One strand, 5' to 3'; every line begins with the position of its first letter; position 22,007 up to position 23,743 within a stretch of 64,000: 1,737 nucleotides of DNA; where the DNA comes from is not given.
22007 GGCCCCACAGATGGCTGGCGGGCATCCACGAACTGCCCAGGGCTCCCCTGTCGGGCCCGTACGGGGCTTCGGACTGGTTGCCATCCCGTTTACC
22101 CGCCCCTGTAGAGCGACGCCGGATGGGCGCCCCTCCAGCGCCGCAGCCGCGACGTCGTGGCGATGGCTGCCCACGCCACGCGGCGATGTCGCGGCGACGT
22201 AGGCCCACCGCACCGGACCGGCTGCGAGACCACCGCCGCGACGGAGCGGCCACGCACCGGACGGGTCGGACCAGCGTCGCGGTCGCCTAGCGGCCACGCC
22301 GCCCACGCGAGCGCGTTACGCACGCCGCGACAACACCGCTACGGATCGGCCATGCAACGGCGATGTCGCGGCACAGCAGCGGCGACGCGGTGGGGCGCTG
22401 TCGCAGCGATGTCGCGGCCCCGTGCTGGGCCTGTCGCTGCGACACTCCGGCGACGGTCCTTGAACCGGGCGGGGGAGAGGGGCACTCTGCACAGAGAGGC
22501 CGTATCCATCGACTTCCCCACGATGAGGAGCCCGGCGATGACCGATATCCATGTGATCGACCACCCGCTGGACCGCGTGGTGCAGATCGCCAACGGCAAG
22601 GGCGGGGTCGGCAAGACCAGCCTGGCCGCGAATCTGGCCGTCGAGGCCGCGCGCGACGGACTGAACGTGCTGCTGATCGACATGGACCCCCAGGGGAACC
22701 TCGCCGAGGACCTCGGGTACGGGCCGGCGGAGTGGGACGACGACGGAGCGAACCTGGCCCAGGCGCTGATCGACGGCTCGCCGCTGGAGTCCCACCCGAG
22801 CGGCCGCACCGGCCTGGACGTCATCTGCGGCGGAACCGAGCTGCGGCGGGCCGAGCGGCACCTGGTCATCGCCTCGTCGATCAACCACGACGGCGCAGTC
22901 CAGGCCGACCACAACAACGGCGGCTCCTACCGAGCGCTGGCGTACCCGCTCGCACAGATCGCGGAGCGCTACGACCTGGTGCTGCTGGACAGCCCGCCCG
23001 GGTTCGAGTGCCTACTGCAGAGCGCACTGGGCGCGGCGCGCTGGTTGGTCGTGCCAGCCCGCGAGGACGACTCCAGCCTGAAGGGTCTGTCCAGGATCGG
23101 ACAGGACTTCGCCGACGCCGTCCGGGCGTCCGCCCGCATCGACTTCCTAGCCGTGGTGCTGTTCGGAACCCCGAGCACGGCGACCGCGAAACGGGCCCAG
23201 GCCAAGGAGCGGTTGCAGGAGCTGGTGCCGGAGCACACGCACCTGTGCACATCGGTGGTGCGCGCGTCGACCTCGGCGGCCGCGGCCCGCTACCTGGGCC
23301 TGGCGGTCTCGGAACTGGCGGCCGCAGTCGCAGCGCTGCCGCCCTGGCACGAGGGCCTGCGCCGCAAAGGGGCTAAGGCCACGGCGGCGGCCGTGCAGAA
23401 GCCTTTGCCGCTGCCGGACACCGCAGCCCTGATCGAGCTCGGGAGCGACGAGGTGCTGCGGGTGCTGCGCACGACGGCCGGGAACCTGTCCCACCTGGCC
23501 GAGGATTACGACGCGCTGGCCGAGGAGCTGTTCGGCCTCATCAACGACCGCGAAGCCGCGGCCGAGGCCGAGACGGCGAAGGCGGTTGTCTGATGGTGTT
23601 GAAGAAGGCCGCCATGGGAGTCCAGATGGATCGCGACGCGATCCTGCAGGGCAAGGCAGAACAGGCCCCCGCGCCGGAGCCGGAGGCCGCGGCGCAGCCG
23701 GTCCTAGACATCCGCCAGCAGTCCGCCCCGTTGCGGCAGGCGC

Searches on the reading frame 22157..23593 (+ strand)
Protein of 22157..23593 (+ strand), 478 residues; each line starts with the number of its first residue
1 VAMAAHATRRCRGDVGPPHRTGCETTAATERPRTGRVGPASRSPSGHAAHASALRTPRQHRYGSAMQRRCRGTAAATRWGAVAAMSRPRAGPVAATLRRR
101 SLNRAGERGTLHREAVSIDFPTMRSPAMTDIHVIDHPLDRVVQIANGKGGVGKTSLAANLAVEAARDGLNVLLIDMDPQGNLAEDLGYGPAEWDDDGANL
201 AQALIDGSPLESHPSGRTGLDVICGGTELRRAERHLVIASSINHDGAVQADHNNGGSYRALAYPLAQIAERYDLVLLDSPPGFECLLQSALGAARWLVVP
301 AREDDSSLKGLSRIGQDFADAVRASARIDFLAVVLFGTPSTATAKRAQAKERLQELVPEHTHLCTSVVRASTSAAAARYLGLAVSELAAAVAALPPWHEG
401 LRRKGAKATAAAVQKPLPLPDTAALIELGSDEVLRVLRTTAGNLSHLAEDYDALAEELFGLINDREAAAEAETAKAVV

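Call 79: search_protein_families(library=pfam, proteins=[window:22157-23593:+], max_evalue=0.00001)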
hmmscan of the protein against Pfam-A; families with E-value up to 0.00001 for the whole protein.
window:22157-23593:+ (478 aa): 5 families
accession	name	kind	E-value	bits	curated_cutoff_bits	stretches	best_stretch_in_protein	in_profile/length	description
PF13614.12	AAA_31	-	1.1e-24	87.7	27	1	140-317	2-163/177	AAA domain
PF01656.29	CbiA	-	6.8e-16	58.8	25.4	1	144-346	3-54/125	CobQ/CobB/MinD/ParA nucleotide binding domain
PF02374.21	ArsA_ATPase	-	3.3e-08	33.5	24.3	1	145-184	6-45/305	Anion-transporting ATPase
PF10609.15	ParA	-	4.1e-08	33.4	27.1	1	140-180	4-44/246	NUBPL iron-transfer P-loop NTPase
PF09140.17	MipZ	-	4.1e-07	30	20.7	0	141-178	2-39/262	ATPase MipZ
